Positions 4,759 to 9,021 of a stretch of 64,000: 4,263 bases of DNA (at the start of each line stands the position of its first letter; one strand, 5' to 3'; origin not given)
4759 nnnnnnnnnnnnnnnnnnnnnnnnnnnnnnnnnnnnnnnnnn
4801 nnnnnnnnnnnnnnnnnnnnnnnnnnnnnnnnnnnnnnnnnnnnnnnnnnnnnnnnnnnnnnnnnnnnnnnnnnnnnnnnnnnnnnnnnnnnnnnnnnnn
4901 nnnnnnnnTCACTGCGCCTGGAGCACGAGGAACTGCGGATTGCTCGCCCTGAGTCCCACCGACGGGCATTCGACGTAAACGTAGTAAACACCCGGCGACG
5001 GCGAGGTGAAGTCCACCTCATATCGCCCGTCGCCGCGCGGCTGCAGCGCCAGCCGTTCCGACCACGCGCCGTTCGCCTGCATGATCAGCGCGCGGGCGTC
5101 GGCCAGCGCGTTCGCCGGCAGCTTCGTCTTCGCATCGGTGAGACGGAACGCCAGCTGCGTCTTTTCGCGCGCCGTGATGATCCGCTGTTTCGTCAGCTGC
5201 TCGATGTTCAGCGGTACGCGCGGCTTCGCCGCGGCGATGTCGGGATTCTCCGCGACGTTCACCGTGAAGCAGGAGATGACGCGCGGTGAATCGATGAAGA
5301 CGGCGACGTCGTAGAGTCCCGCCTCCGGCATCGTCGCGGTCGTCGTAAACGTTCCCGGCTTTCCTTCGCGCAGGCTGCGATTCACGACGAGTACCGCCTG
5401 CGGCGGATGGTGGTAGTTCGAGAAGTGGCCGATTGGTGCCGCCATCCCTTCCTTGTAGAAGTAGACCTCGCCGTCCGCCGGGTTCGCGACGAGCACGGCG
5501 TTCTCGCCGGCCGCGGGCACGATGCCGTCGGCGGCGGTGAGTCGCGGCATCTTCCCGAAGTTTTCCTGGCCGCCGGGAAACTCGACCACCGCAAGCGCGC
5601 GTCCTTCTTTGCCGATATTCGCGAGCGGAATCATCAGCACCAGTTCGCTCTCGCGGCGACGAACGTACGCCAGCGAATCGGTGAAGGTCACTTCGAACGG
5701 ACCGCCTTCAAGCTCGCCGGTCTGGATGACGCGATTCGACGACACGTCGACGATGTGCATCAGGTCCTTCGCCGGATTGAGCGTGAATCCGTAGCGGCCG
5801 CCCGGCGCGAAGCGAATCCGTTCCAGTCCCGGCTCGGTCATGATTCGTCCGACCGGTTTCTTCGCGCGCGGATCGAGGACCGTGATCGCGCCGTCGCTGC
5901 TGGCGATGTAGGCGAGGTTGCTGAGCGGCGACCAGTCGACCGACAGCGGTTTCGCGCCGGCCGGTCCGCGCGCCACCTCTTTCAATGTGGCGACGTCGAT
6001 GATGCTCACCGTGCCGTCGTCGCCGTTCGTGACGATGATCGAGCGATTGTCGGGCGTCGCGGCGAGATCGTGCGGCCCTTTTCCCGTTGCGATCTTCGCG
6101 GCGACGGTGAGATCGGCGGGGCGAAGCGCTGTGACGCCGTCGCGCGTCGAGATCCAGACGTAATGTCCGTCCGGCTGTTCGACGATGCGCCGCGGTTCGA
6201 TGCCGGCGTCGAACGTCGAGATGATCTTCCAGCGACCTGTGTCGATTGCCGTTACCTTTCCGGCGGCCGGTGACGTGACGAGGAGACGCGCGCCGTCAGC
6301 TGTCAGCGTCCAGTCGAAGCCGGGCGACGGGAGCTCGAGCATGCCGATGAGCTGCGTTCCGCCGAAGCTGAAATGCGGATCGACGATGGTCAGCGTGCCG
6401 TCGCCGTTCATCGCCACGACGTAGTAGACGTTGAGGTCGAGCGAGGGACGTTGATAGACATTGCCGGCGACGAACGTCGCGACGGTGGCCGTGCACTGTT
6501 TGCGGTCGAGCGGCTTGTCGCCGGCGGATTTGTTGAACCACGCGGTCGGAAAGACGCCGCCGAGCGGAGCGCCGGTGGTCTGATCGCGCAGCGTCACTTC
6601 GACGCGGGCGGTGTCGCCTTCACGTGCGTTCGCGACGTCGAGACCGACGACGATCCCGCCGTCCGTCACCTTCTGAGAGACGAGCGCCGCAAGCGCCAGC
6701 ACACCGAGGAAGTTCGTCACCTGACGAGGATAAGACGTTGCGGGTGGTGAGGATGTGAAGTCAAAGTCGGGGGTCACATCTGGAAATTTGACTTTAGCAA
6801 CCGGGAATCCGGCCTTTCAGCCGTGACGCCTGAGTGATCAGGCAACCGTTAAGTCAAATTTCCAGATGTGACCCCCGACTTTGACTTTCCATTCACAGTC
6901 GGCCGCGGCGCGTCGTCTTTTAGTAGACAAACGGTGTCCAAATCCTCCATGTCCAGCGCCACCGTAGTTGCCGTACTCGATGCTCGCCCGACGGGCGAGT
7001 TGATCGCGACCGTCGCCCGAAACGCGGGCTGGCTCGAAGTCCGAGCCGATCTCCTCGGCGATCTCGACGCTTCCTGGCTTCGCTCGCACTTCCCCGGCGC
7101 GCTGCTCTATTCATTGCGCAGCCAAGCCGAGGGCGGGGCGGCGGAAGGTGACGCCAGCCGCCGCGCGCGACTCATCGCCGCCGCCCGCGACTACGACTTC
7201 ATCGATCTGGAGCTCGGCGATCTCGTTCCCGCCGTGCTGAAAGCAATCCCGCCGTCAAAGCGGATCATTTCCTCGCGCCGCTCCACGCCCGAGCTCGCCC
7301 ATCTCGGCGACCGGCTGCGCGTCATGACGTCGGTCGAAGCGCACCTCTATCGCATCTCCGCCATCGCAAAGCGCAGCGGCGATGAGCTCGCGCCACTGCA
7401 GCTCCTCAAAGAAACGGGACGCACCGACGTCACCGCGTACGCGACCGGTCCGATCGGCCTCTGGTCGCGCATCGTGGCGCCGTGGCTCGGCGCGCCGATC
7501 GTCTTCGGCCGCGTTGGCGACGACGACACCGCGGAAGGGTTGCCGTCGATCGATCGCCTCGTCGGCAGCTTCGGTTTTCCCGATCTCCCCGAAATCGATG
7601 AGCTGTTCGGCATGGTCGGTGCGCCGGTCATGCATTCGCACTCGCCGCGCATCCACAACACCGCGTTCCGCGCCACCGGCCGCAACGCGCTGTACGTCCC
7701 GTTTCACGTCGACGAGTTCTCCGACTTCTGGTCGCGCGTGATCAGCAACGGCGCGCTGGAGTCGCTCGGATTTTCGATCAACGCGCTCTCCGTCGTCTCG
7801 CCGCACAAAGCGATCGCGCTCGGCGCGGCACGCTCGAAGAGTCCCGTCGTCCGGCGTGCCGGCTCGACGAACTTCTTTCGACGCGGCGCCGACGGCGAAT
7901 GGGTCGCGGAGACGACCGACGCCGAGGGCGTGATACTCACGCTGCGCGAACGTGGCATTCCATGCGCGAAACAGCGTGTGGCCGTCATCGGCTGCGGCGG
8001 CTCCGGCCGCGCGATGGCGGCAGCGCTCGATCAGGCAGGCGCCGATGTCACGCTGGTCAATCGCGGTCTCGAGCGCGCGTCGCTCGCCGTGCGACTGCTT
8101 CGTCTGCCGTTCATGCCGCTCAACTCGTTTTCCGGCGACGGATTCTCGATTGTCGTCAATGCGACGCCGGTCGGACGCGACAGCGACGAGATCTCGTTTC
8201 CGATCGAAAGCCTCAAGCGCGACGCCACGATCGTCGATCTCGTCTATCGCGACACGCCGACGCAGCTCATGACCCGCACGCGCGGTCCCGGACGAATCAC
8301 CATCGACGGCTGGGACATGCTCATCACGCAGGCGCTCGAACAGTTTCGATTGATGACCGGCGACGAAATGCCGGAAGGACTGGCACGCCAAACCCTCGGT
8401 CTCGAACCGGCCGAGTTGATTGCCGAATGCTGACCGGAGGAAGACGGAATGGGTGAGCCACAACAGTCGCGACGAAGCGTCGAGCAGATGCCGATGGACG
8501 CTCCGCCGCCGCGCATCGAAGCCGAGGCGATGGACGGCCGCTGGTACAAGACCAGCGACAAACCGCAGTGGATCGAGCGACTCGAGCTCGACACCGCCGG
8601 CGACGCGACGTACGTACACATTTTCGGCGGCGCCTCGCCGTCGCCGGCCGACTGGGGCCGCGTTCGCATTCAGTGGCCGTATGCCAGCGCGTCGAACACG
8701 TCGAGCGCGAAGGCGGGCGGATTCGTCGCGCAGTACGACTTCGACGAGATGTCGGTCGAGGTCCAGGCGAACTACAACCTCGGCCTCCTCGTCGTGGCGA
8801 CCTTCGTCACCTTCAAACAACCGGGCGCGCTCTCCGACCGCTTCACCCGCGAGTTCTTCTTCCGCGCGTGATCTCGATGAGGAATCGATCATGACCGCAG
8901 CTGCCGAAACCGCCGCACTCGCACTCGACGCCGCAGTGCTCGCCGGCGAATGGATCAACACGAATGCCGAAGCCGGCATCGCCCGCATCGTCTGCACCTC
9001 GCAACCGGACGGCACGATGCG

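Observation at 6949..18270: Eleven-gene oxidative tailoring operon with no PKS, NRPS, terpene or RiPP backbone gene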

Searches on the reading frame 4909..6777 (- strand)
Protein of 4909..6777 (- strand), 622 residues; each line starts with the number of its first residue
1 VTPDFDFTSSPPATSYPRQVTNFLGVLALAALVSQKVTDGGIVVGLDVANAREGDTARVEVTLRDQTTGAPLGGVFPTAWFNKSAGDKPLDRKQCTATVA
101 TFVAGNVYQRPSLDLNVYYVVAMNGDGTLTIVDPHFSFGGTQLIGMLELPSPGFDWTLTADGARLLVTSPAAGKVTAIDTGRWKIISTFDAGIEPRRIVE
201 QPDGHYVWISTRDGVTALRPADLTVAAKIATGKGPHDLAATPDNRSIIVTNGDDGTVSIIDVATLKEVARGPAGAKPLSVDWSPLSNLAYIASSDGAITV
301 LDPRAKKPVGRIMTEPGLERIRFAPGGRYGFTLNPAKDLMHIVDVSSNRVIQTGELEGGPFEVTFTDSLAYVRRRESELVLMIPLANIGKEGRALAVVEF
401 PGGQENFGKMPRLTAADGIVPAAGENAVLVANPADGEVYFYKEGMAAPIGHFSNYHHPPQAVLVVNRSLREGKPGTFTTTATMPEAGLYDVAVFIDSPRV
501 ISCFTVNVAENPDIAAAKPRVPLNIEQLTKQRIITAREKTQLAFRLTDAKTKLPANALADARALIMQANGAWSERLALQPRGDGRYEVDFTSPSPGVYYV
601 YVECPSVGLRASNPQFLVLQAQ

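Call 5: search_protein_families(library=pfam, proteins=[window:4909-6777:-], max_evalue=0.01)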
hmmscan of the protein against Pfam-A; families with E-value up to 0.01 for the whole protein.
window:4909-6777:- (622 aa): 9 families
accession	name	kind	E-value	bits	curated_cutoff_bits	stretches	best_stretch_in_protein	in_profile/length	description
PF21783.3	YNCE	-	1.2e-11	45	27.1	1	206-274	43-110/339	YNCE-like beta-propeller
PF25174.1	Beta-prop_THOC3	-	2.4e-08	33.8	305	1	237-347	51-160/272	THOC3 beta-propeller domain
PF02239.22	Cytochrom_D1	-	9.4e-08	31.4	25.5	1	167-273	9-117/368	Cytochrome D1 heme domain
PF23414.1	Beta-prop_EML_2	-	2.5e-06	27.5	90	1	238-329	4-95/266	Echinoderm microtubule-associated protein second beta-propeller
PF00630.25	Filamin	-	2.6e-05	25.4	26.9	0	564-605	43-83/93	Filamin/ABP280 repeat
PF24814.1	WD40_Prp19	-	0.0011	18.5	320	1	232-352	6-127/281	Prp19 WD40 domain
PF04151.21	PPC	-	0.002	19.4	25.9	0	587-602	53-68/70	Bacterial pre-peptidase C-terminal domain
PF05751.16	FixH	-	0.0039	17.6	23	0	536-602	69-134/150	FixH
PF13115.11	YtkA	-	0.009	17.1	25.9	0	468-493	60-84/85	YtkA-like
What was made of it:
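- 4909..6720 (-): Linked gene: divergent beta-propeller protein (YNCE/cytochrome-D1-like) with a YtkA/FixH-like C-terminal region. Pfam, call 5.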

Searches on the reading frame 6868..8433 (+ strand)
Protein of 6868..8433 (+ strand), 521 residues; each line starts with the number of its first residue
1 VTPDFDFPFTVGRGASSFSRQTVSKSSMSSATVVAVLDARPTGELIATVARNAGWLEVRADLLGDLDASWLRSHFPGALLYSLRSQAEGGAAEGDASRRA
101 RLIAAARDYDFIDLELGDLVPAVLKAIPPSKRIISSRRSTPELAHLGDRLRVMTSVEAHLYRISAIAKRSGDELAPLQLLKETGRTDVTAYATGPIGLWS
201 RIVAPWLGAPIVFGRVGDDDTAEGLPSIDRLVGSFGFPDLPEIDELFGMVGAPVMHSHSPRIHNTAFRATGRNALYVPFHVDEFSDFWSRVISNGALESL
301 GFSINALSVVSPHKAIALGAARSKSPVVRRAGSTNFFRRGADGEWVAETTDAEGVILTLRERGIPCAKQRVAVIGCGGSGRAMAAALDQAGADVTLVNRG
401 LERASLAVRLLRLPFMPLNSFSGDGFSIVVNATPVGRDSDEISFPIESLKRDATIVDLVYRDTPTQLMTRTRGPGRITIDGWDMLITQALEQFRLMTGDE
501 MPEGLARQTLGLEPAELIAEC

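Call 4: search_protein_families(library=pfam, proteins=[window:6868-8433:+], max_evalue=0.01)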
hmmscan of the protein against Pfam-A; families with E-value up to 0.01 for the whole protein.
window:6868-8433:+ (521 aa): 7 families
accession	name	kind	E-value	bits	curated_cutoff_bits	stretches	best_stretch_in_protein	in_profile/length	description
PF01487.21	DHquinase_I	-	1.8e-19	71.2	22.2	1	51-231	22-226/230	Type I 3-dehydroquinase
PF08501.16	Shikimate_dh_N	-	7.7e-10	39.3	27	1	250-335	2-81/83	Shikimate dehydrogenase substrate binding domain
PF18317.6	SDH_C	-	4.3e-07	30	25.8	1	481-510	1-30/31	Shikimate 5'-dehydrogenase C-terminal domain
PF02558.23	ApbA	-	0.00023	21.3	22.2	1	371-401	1-31/150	Ketopantoate reductase PanE/ApbA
PF07992.20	Pyr_redox_2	-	0.0024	17.8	26.1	1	345-399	126-173/291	Pyridine nucleotide-disulphide oxidoreductase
PF01488.26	Shikimate_DH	-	0.0064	17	24.3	0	366-405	10-50/138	Shikimate / quinate 5-dehydrogenase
PF07991.19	KARI_N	-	0.0085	16.1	20.6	0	368-399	4-35/165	Acetohydroxy acid isomeroreductase, NADPH-binding domain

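Call 8: search_protein_families(library=ncbifam, proteins=[window:6868-8433:+], max_evalue=0.01)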
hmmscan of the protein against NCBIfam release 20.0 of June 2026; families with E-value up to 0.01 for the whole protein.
window:6868-8433:+ (521 aa): 26 families (the best 25 are shown)
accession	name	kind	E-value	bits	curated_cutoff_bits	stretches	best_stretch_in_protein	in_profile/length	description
TIGR00507.1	aroE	equivalog_domain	4.8e-44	150.5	200.2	1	246-501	2-256/270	shikimate dehydrogenase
NF001319.0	PRK00258.3-3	equivalog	3.9e-43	147.5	252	1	245-508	7-268/279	shikimate dehydrogenase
NF001322.0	PRK00258.3-6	equivalog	7.8e-35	120.5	285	1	244-502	5-255/272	shikimate dehydrogenase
NF001314.0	PRK00258.2-2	equivalog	1.4e-34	119.5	248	2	245-400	8-158/290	shikimate dehydrogenase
NF001310.0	PRK00258.1-2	equivalog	2.6e-32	112.1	221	1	246-498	4-260/279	shikimate dehydrogenase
NF001311.0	PRK00258.1-3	equivalog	9.7e-32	110.3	235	1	248-507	9-266/279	shikimate dehydrogenase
NF006802.0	PRK09310.1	equivalog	1.7e-31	109.6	598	1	56-497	28-454/477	bifunctional 3-dehydroquinate dehydratase/shikimate dehydrogenase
NF001316.0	PRK00258.2-5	equivalog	5.1e-30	104.6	247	1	246-503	3-250/263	shikimate dehydrogenase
NF001312.0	PRK00258.1-4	equivalog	3.9e-29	101.8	295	1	248-494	13-261/285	shikimate dehydrogenase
NF009200.0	PRK12548.1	subfamily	6.1e-25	88.2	432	2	245-398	10-157/289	shikimate dehydrogenase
NF009201.0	PRK12549.1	subfamily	3.5e-23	82.2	235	1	246-500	9-270/286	shikimate dehydrogenase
TIGR01809.1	Shik-DH-AROM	equivalog_domain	1.5e-22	80.1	196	1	247-502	8-274/282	shikimate dehydrogenase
NF001313.0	PRK00258.2-1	equivalog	1e-21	77.7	431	2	245-390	10-150/290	shikimate dehydrogenase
NF001315.0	PRK00258.2-4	equivalog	1.5e-21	76.8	413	2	428-510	196-279/284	shikimate dehydrogenase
NF009202.0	PRK12550.1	equivalog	5.8e-17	61.8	306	1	260-499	24-256/272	shikimate 5-dehydrogenase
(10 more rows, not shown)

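Call 15: search_solved_structures(query=window:6868-8433:+, max_evalue=0.00001)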
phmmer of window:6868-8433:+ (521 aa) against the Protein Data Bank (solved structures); distinct sequences matched with E-value up to 0.00001: 40.
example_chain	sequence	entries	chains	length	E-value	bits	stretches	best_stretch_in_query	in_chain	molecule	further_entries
2gpt_A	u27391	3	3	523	6.9e-44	153.4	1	55-508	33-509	3-dehydroquinate dehydratase/ shikimate 5-dehydrogenase | Bifunctional 3-dehydroquinate dehydratase/shikimate dehydrogenase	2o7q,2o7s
6bmb_A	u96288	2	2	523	1.1e-43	152.7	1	55-508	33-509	Bifunctional 3-dehydroquinate dehydratase/shikimate dehydrogenase, chloroplastic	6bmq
2hk7_A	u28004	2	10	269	7e-26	94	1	245-509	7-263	Shikimate dehydrogenase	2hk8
2hk9_A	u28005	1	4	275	7.2e-26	93.9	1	245-509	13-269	Shikimate dehydrogenase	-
1nvt_A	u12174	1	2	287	1.3e-23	86.5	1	245-500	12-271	Shikimate 5'-dehydrogenase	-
1wxd_A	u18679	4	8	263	8.3e-22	80.6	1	247-504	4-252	shikimate 5-dehydrogenase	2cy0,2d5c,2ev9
3pwz_A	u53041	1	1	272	1.4e-18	70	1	245-498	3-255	Shikimate dehydrogenase 3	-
2egg_A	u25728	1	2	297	2.4e-18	69.1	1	243-499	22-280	Shikimate 5-dehydrogenase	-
3t4e_A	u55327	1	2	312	4e-18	68.4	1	242-512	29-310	Quinate/shikimate dehydrogenase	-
4k28_A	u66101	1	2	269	7e-18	67.6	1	245-486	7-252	Shikimate dehydrogenase family protein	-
1vi2_A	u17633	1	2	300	3.5e-17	65.3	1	244-512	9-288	Shikimate 5-dehydrogenase 2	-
1npd_A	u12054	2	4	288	4.1e-17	65.1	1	244-512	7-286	HYPOTHETICAL SHIKIMATE 5-DEHYDROGENASE-LIKE PROTEIN YDIB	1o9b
3don_A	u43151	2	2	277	1.2e-16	63.6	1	247-500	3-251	Shikimate dehydrogenase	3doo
4xij_A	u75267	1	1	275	1.2e-16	63.6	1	248-511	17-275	Shikimate 5-dehydrogenase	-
3jyo_A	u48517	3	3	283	1.4e-16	63.3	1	246-509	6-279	Quinate/shikimate dehydrogenase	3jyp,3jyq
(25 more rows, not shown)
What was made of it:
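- Checked: G1: DHquinase_I + Shikimate_dh_N + SDH_C (call 4); best PDB match is Arabidopsis DHQ-SDH, E=7e-44 (call 15).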

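Call 16: search_solved_structures(query=window:6868-8433:+, max_evalue=1e-30, show_alignments=1)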
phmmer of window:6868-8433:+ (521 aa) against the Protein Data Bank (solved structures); distinct sequences matched with E-value up to 1e-30: 2.
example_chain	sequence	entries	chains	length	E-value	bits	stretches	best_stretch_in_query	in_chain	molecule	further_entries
2gpt_A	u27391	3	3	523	6.9e-44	153.4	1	55-508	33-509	3-dehydroquinate dehydratase/ shikimate 5-dehydrogenase | Bifunctional 3-dehydroquinate dehydratase/shikimate dehydrogenase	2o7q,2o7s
6bmb_A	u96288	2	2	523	1.1e-43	152.7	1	55-508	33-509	Bifunctional 3-dehydroquinate dehydratase/shikimate dehydrogenase, chloroplastic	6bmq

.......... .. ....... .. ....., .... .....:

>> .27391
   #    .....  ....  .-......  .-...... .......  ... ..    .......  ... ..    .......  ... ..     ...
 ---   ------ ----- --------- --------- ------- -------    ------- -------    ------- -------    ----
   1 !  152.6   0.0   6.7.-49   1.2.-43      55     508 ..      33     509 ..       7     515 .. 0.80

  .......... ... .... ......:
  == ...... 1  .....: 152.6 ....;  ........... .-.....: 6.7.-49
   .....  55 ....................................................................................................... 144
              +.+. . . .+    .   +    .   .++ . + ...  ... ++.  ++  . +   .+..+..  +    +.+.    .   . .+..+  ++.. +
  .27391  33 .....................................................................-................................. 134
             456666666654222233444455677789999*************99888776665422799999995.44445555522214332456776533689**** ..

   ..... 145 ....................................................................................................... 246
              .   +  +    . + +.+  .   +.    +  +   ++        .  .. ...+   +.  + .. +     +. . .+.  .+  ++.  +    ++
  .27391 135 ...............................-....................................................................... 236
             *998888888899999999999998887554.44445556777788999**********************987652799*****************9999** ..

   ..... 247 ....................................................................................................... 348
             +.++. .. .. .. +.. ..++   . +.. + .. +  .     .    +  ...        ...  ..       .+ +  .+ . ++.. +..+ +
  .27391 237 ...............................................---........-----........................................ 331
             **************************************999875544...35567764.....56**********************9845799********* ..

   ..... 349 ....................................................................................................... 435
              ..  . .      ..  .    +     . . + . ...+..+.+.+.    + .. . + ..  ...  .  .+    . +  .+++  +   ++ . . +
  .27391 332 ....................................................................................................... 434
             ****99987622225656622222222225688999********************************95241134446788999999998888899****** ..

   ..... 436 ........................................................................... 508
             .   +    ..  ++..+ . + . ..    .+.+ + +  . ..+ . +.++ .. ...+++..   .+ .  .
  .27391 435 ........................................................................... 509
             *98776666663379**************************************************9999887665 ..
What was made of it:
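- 6949..8433 (+): G1: fusion of a type-I dehydroquinase-like TIM barrel with a shikimate-dehydrogenase-family NADP(H) oxidoreductase (494 aa). Pfam and NCBIfam, calls 4 and 8; Arabidopsis DHQ-SDH (2GPT), E=7e-44, calls 15 and 16.
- On Bifunctional AroDE (dehydroquinase I + shikimate dehydrogenase): In the alignment to 2GPT, Arg lies at both positions (call 16).
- The dehydroquinase catalytic residues are lost here (call 16).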

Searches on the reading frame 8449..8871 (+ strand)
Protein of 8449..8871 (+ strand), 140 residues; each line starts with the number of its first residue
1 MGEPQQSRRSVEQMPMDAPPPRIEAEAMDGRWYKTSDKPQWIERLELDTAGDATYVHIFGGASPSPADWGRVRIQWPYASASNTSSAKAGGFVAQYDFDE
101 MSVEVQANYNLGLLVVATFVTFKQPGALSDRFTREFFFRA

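Call 4: search_protein_families(library=pfam, proteins=[window:8449-8871:+], max_evalue=0.01)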
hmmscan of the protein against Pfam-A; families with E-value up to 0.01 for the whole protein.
window:8449-8871:+ (140 aa): 0 families
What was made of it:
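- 8449..8871 (+): G2: small calycin-type beta-barrel protein (140 aa), paralog of G3. No Pfam hit (call 4).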

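Call 8: search_protein_families(library=ncbifam, proteins=[window:8449-8871:+], max_evalue=0.01)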
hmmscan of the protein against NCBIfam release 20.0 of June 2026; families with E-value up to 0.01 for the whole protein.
window:8449-8871:+ (140 aa): 0 families
